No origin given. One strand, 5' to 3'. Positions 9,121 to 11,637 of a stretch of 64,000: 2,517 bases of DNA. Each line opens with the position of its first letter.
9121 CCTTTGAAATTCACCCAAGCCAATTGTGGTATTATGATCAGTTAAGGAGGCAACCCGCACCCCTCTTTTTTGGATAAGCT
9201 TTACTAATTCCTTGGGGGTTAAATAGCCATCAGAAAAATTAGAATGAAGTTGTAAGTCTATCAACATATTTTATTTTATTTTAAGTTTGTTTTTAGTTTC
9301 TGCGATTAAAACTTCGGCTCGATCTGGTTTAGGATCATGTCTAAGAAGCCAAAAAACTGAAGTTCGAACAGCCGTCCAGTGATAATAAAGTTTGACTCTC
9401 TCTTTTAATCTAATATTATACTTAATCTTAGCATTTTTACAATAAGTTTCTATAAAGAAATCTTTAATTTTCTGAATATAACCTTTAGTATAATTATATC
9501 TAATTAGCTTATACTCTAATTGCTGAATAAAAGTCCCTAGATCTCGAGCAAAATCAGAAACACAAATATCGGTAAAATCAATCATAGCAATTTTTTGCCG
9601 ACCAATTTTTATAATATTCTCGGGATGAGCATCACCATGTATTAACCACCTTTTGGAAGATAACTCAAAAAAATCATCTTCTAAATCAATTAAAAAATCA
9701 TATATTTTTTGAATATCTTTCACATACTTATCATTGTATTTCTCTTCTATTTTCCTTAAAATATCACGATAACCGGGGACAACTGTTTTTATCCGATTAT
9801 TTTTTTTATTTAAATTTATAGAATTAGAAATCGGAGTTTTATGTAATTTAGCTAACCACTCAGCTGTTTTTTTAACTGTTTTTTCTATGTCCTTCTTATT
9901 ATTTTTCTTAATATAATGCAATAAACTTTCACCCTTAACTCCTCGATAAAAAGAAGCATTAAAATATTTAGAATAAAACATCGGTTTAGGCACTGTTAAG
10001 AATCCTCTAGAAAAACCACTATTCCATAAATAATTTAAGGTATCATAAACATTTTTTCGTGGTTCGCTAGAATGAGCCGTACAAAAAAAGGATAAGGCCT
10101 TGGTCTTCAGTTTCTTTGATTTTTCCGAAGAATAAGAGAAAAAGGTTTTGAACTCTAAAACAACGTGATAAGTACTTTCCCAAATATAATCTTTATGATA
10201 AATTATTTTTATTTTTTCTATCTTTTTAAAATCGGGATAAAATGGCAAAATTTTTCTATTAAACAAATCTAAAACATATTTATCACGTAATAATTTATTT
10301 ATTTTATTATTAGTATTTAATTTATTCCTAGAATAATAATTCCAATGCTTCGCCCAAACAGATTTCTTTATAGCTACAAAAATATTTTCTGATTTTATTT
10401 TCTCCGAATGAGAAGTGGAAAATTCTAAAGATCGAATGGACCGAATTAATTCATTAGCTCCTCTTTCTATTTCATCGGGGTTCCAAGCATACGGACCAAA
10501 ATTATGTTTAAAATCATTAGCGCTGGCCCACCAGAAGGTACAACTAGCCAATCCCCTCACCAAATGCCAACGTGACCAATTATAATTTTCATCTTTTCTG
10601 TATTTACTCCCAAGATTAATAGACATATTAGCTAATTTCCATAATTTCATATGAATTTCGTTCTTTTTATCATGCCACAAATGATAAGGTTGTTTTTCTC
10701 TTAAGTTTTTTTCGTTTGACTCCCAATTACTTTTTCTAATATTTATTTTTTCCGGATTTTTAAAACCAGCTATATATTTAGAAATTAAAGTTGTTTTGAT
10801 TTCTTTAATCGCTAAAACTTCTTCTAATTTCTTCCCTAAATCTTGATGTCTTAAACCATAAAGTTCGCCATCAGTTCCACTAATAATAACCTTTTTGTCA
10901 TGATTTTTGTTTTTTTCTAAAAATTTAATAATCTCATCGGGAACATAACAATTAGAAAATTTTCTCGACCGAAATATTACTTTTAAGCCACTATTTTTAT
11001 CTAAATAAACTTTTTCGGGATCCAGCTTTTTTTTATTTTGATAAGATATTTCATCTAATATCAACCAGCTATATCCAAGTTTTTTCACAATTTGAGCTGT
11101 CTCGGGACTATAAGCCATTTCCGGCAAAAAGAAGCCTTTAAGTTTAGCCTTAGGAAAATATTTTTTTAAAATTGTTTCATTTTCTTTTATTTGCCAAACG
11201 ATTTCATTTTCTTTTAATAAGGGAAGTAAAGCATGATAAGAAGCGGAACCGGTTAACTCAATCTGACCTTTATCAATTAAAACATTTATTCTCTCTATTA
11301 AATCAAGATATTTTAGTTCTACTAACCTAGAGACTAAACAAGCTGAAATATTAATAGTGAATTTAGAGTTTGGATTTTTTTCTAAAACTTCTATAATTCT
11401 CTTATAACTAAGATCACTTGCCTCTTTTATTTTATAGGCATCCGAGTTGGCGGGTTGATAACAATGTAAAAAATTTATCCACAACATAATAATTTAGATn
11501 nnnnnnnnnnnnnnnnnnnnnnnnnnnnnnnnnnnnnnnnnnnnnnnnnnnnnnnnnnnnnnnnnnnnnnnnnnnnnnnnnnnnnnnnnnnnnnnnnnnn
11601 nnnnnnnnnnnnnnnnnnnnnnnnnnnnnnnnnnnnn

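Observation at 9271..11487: GH57 glycoside-hydrolase domain fused to a kinase-like domain, inside a glgA-containing gene string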

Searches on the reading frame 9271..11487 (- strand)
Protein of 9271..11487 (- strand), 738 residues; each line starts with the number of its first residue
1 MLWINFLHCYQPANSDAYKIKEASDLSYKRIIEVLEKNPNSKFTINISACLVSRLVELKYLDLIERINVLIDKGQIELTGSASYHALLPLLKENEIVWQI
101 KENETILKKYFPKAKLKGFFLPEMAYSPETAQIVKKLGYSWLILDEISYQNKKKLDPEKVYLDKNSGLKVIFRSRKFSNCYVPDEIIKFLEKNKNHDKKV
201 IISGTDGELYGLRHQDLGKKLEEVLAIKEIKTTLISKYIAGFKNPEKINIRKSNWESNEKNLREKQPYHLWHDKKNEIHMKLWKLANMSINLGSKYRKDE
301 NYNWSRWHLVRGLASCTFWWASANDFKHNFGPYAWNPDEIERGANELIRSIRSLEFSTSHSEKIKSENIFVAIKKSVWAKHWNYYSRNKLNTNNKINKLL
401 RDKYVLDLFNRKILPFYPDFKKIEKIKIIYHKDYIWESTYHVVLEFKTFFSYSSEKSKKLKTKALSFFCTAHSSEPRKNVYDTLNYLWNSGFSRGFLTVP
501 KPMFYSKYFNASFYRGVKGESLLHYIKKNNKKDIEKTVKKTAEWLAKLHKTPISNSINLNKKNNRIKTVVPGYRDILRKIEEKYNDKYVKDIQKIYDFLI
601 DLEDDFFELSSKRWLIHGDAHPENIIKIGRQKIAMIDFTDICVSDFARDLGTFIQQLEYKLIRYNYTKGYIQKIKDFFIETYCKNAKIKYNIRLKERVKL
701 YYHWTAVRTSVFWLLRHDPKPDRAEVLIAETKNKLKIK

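Call 3: search_protein_families(library=pfam, proteins=[window:9271-11487:-], max_evalue=0.1)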
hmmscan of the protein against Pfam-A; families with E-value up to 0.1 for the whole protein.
window:9271-11487:- (738 aa): 4 families
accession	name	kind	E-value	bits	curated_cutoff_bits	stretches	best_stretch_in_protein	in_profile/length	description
PF03065.20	Glyco_hydro_57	-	4.6e-29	102.1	21.2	1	22-248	50-288/291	Glycosyl hydrolase family 57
PF01636.29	APH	-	1.1e-12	48.6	23.2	1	472-654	32-210/239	Phosphotransferase enzyme family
PF01074.27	Glyco_hydro_38N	-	1.5e-09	38.1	25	1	21-161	22-161/270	Glycosyl hydrolases family 38 N-terminal domain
PF01522.26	Polysacc_deac_1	-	0.0011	19.3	23.1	1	73-140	57-122/124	Polysaccharide deacetylase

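Call 4: search_protein_families(library=ncbifam, proteins=[window:9271-11487:-], max_evalue=0.1)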
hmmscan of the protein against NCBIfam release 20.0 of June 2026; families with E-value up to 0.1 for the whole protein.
window:9271-11487:- (738 aa): 8 families
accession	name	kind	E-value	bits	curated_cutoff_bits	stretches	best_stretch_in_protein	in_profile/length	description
NF041133.1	branch_enz_Thcocales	equivalog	2.9e-10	39.2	1000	2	62-130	122-190/553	1,4-alpha-glucan branching protein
NF041566.1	branchenz_Thermus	equivalog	1e-08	34.4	920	1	64-130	124-190/527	1,4-alpha-glucan branching protein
NF033068.1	APH_3p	equivalog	4.7e-06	26.3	205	1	517-693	86-250/255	APH(3') family aminoglycoside O-phosphotransferase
NF003558.0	PRK05231.1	equivalog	0.00021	20.4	271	1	533-658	112-232/322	homoserine kinase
TIGR02721.1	ycfN_thiK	equivalog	0.0029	16.8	299.45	1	614-719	147-238/256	thiamine kinase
NF050082.1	ATPase_MABP1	exception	0.008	15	800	1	610-673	271-340/435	macrolide-binding ATPase MABP-1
NF038156.1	lant_syn_V_LxmK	equivalog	0.027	13.6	315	0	610-660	188-237/347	class V lanthionine synthetase subunit LxmK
TIGR00333.1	nrdI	equivalog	0.04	13.9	74.65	0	174-222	46-98/127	class Ib ribonucleoside-diphosphate reductase assembly flavoprotein NrdI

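Call 5: find_homologous_proteins(query=window:9271-11487:-, max_evalue=0.00001)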
Query window:9271-11487:- (738 aa): 83 proteins with E <= 0.00001 among 8000 candidates.
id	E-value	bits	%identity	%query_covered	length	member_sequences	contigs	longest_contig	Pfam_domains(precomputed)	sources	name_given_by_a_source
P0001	0.0e+0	1678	100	100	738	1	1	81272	PF03065.21,PF01074.29,PF01636.30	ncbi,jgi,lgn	ncbi:MAG: phosphotransferase [Patescibacteria group bacterium]|jgi:aminoglycoside phosphotransferase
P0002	0.0e+0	1264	74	100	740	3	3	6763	PF03065.21,PF01074.29,PF01636.30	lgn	-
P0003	0.0e+0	1250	73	100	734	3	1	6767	PF03065.21,PF01074.29,PF01636.30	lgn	-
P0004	0.0e+0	1245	73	100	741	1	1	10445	PF03065.21,PF01074.29,PF01636.30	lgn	-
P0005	0.0e+0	1230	72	100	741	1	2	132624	PF03065.21,PF01522.27,PF01074.29,PF01636.30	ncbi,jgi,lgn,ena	-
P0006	0.0e+0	1224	72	100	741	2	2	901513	PF03065.21,PF01522.27,PF01074.29,PF01636.30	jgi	jgi:4-alpha-glucanotransferase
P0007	0.0e+0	1181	69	100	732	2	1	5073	PF03065.21,PF01074.29,PF01636.30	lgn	-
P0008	0.0e+0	1180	70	100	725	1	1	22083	PF03065.21,PF01074.29,PF01636.30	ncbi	-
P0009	0.0e+0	1158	67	100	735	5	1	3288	PF03065.21,PF01636.30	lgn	-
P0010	0.0e+0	1122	67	100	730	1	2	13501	PF03065.21,PF01636.30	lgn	-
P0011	0.0e+0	1084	64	98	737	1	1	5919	PF03065.21,PF01074.29,PF01636.30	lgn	-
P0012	0.0e+0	1072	64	100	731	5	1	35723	PF03065.21,PF01074.29,PF01636.30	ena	-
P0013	0.0e+0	1064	64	100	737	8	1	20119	PF03065.21,PF01074.29,PF01636.30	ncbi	-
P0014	0.0e+0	1052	63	100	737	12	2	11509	PF03065.21,PF01636.30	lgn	-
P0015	1.1e-290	985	59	100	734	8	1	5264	PF03065.21,PF01074.29,PF01636.30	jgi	-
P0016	2.3e-289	980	59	100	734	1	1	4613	PF03065.21,PF01636.30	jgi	jgi:thiamine kinase-like enzyme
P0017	3.1e-148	514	39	99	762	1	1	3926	PF03065.21,PF01522.27,PF01074.29,PF01636.30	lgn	-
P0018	4.2e-143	497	39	100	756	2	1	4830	PF03065.21,PF01636.30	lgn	-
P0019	1.2e-132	462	55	52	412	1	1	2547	PF03065.21,PF01074.29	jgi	-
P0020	8.1e-132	459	55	52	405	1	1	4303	PF03065.21,PF01074.29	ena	-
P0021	9.8e-132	459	54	52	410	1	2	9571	PF03065.21,PF01522.27,PF01074.29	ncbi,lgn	ncbi:MAG: polysaccharide deacetylase family protein [Patescibacteria group bacterium]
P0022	5.0e-131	457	55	52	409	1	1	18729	PF03065.21,PF01522.27,PF01074.29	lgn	-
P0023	3.6e-129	451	55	52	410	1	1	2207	PF03065.21,PF01074.29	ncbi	-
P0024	4.3e-127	444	52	52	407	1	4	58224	PF03065.21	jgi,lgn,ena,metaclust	metaclust:\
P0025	6.0e-126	440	54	52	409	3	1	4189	PF03065.21,PF01074.29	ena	-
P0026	2.6e-125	438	54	52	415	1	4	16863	PF03065.21,PF01074.29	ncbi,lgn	-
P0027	3.9e-125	437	50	52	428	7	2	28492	PF03065.21,PF01074.29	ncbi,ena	-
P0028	4.2e-125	437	51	52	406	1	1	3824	PF03065.21,PF01074.29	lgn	-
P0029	4.7e-124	434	52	52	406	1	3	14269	PF03065.21,PF01522.27,PF01074.29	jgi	jgi:alpha-amylase/alpha-mannosidase (GH57 family)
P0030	5.4e-124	433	53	52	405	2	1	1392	PF03065.21,PF01522.27,PF01074.29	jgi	-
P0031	5.6e-124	433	52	52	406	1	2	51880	PF03065.21,PF01074.29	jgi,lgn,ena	jgi:hypothetical protein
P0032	6.0e-124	433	50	52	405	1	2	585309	PF03065.21,PF01522.27,PF01074.29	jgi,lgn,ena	-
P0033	7.3e-124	433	52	52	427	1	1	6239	PF03065.21,PF01074.29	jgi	jgi:hypothetical protein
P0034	2.0e-123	432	52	52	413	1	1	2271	PF03065.21,PF01522.27,PF01074.29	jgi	jgi:hypothetical protein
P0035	3.9e-123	431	52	52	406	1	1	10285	PF03065.21,PF01074.29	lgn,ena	-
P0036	5.8e-123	430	50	52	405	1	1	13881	PF03065.21,PF01522.27,PF01074.29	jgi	-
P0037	2.1e-122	428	49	52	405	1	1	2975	PF03065.21,PF01074.29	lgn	-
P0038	3.8e-122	427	52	52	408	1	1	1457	PF03065.21,PF01522.27,PF01074.29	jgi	jgi:alpha-amylase/alpha-mannosidase (GH57 family)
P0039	8.9e-122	426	51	52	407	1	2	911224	PF03065.21,PF01074.29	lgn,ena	-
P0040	9.8e-122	426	49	52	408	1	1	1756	PF03065.21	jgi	-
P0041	2.3e-121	425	50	53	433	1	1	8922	PF03065.21,PF01522.27,PF01074.29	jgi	jgi:alpha-amylase/alpha-mannosidase (GH57 family)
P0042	2.5e-121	425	50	52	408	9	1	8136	PF03065.21,PF01074.29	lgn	-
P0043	3.8e-121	424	47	53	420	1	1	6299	PF03065.21,PF01074.29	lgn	-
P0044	1.5e-120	422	54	52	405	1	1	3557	PF03065.21,PF01522.27,PF01074.29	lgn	-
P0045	5.3e-120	420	48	52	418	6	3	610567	PF03065.21,PF01074.29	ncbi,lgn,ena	-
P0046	1.2e-119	419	50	52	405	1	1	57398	PF03065.21,PF01522.27,PF01074.29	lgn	-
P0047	1.8e-119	419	50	52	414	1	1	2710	PF03065.21,PF01074.29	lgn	-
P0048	1.9e-119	418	50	52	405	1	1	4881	PF03065.21,PF01074.29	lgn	-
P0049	2.1e-119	418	51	52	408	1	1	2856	PF03065.21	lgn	-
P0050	4.2e-119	417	49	52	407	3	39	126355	PF03065.21,PF01074.29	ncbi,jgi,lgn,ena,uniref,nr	ncbi:hypothetical protein GW920_00105 [Candidatus Falkowbacteria bacterium]|uniref:Glycoside hydrola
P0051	7.8e-119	416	47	52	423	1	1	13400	PF03065.21,PF01522.27,PF01074.29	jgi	-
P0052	8.9e-119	416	50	52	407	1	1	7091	PF03065.21,PF01522.27,PF01074.29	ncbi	-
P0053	1.3e-118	416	49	52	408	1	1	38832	PF03065.21,PF01074.29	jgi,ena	-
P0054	1.9e-118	415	52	52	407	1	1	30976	PF03065.21,PF01522.27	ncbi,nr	ncbi:MAG: hypothetical protein HYV53_00990 [Parcubacteria group bacterium]|nr:hypothetical protein [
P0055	3.0e-118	414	49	52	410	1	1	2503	PF03065.21,PF01074.29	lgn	-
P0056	3.3e-118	414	52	52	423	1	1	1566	PF03065.21,PF01522.27,PF01074.29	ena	-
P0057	7.0e-118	413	48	52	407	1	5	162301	PF03065.21,PF01074.29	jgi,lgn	-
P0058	4.4e-117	411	48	53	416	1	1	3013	PF03065.21,PF01074.29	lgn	-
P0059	5.8e-117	410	50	53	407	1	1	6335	PF03065.21,PF01522.27,PF01074.29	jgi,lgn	-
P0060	6.1e-117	410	49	52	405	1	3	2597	PF03065.21,PF01074.29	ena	-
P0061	6.7e-117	410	50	52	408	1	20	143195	PF03065.21,PF01074.29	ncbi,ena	-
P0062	2.0e-115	405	52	51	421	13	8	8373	PF03065.21,PF01522.27,PF01074.29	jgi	jgi:alpha-amylase/alpha-mannosidase (GH57 family)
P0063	1.6e-114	402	49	52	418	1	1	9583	PF03065.21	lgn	-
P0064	3.0e-114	401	49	52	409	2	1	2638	PF03065.21,PF01074.29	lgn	-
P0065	3.0e-114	401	48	53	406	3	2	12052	PF03065.21,PF01074.29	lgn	-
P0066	1.0e-113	399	47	52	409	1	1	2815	PF03065.21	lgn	-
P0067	1.2e-113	399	48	52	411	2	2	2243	PF03065.21,PF01074.29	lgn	-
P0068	3.8e-113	398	50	52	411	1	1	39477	PF03065.21,PF01522.27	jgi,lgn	jgi:hypothetical protein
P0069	1.1e-112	396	48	52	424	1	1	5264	PF03065.21,PF01522.27,PF01074.29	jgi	jgi:alpha-amylase/alpha-mannosidase (GH57 family)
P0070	1.3e-111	392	48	52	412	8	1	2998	PF03065.21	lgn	-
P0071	2.7e-111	391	48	52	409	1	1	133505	PF03065.21,PF01522.27,PF01074.29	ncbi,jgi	ncbi:MAG: hypothetical protein WC249_03005 [Patescibacteria group bacterium]|jgi:hypothetical protei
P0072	1.7e-110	389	44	52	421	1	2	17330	PF03065.21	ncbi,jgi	-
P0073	4.3e-107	378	46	52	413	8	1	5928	PF03065.21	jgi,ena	-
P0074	3.1e-99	352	46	54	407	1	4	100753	PF03065.21,PF01074.29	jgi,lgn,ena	jgi:alpha-amylase/alpha-mannosidase (GH57 family)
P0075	1.2e-96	343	47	51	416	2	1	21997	PF03065.21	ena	-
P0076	7.1e-86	307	43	51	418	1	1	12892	PF03065.21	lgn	-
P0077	1.3e-76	277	41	51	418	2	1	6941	PF03065.21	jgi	-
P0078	7.6e-74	268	39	52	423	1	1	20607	PF03065.21,PF01522.27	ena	-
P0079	7.4e-70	254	39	53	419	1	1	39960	PF03065.21,PF01074.29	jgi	jgi:alpha-amylase/alpha-mannosidase (GH57 family)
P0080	1.9e-62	230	37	50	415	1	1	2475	PF03065.21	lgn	-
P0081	1.4e-51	194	36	48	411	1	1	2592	PF03065.21,PF01522.27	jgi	jgi:hypothetical protein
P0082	1.7e-49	187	36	50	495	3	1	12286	PF03065.21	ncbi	-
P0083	5.5e-22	96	28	48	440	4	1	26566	PF03065.21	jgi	-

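Call 6: search_solved_structures(query=window:9271-11487:-, max_evalue=1, show_alignments=3)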
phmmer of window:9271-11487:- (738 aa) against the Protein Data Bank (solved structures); distinct sequences matched with E-value up to 1: 12.
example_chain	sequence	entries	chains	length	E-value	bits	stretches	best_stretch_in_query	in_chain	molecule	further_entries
1k1w_A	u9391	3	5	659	3.1e-11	45.7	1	5-212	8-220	4-ALPHA-GLUCANOTRANSFERASE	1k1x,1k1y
5wu7_A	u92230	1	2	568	4e-05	25.5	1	64-129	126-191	Uncharacterized protein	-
3n8t_A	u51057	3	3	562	4.9e-05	25.2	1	62-129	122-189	alpha-amylase, GH57 family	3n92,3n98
1ufa_A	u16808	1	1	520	0.00019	23.3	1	62-129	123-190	TT1467 protein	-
3p0b_A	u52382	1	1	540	0.0002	23.2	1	62-129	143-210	TT1467 protein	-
7ufr_A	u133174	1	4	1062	0.17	13.5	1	32-157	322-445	Alpha-mannosidase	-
7ufu_A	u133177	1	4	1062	0.33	12.5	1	32-157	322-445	Alpha-mannosidase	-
7ufs_A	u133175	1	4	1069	0.56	11.8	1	30-158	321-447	Alpha-mannosidase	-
7uft_A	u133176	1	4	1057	0.6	11.7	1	42-156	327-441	Alpha-mannosidase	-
7tbi_a1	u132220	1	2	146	0.73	11.4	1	5-44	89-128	Nup116 CTD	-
3pbp_B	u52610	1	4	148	0.74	11.4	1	5-44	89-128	Nucleoporin NUP116/NSP116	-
2aiv_A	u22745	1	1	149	0.75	11.4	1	5-44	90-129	fragment of Nucleoporin NUP116/NSP116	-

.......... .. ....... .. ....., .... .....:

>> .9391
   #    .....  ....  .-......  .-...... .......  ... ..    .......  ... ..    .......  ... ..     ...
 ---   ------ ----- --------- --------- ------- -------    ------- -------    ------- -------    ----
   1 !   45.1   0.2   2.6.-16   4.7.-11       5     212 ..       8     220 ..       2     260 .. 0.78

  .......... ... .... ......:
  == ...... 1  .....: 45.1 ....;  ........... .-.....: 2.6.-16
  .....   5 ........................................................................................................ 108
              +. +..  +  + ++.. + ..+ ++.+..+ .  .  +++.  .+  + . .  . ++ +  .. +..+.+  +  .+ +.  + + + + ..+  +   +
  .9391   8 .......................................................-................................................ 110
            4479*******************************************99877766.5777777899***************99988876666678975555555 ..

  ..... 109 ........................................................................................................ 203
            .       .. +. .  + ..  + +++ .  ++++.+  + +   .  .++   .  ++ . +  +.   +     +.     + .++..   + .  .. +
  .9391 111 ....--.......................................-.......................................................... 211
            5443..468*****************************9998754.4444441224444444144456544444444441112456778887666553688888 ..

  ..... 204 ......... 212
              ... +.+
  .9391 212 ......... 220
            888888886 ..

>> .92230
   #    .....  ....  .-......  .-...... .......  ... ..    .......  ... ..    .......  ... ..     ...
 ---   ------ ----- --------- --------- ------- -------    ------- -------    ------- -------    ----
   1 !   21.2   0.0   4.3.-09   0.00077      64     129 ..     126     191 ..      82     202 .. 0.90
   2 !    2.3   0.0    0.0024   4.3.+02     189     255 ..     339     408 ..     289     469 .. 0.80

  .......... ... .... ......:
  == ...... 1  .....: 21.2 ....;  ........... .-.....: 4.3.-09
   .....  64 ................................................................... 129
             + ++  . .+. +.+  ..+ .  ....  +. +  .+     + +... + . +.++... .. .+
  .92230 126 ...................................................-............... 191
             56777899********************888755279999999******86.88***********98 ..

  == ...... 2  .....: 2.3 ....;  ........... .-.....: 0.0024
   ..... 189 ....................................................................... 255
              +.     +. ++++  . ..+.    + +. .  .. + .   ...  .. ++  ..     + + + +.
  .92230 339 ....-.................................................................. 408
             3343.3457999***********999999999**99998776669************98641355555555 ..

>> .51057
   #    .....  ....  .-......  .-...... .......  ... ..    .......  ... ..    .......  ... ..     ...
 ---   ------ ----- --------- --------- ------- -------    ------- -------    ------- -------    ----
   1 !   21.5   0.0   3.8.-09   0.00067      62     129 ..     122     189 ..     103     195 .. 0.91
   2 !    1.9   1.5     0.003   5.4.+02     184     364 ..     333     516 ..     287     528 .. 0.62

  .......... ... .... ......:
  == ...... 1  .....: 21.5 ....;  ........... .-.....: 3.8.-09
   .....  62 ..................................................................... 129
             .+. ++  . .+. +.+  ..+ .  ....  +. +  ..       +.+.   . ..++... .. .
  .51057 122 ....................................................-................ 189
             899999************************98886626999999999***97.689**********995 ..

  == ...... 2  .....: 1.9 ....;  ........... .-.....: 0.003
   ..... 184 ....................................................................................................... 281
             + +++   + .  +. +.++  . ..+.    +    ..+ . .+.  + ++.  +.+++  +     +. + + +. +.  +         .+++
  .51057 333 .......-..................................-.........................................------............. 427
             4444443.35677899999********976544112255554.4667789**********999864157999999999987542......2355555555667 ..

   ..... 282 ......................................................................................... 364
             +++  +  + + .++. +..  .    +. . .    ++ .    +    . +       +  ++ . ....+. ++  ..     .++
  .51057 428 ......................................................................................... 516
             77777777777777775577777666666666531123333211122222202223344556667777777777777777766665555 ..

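Call 8: find_encoding_contigs(protein=P0006, flank=8000, max_places=2)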
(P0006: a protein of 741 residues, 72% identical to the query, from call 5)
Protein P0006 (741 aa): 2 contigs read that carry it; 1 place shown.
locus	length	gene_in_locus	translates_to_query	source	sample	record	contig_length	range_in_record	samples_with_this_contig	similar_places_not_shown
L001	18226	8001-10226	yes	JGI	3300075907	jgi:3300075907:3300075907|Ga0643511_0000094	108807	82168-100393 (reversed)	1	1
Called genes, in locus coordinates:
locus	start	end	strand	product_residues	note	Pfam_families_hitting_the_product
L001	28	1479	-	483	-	PF13328:HD_4, PF01966:HD, PF04607:RelA_SpoT, PF02824:TGS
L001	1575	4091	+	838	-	PF18895:T4SS_pilin, PF13205:Big_5 (weak)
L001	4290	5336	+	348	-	PF02283:CobU (faint), PF00154:RecA_N, PF06745:ATPase (faint), PF08423:Rad51, PF27531:MT3502_N (weak), PF01637:ATPase_2 (faint), PF21096:RecA_C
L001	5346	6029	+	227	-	PF00696:AA_kinase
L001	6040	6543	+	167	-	PF02075:RuvC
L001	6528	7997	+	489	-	PF08323:Glyco_transf_5, PF13439:Glyco_transf_4, PF00534:Glycos_transf_1, PF13692:Glyco_trans_1_4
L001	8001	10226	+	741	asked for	PF01074:Glyco_hydro_38N, PF01522:Polysacc_deac_1 (faint), PF03065:Glyco_hydro_57, PF01636:APH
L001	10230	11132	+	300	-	PF02811:PHP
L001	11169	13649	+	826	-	-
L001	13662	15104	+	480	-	PF08245:Mur_ligase_M, PF02875:Mur_ligase_C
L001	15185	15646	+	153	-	PF07963:N_methyl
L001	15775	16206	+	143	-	PF07963:N_methyl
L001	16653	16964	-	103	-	PF18291:HU-HIG (weak), PF00216:Bac_DNA_binding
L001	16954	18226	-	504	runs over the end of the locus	PF12072:RNase_Y_N, PF08668:HDOD (faint), PF00013:KH_1, PF22891:KH_PNO1_2nd (weak), PF01966:HD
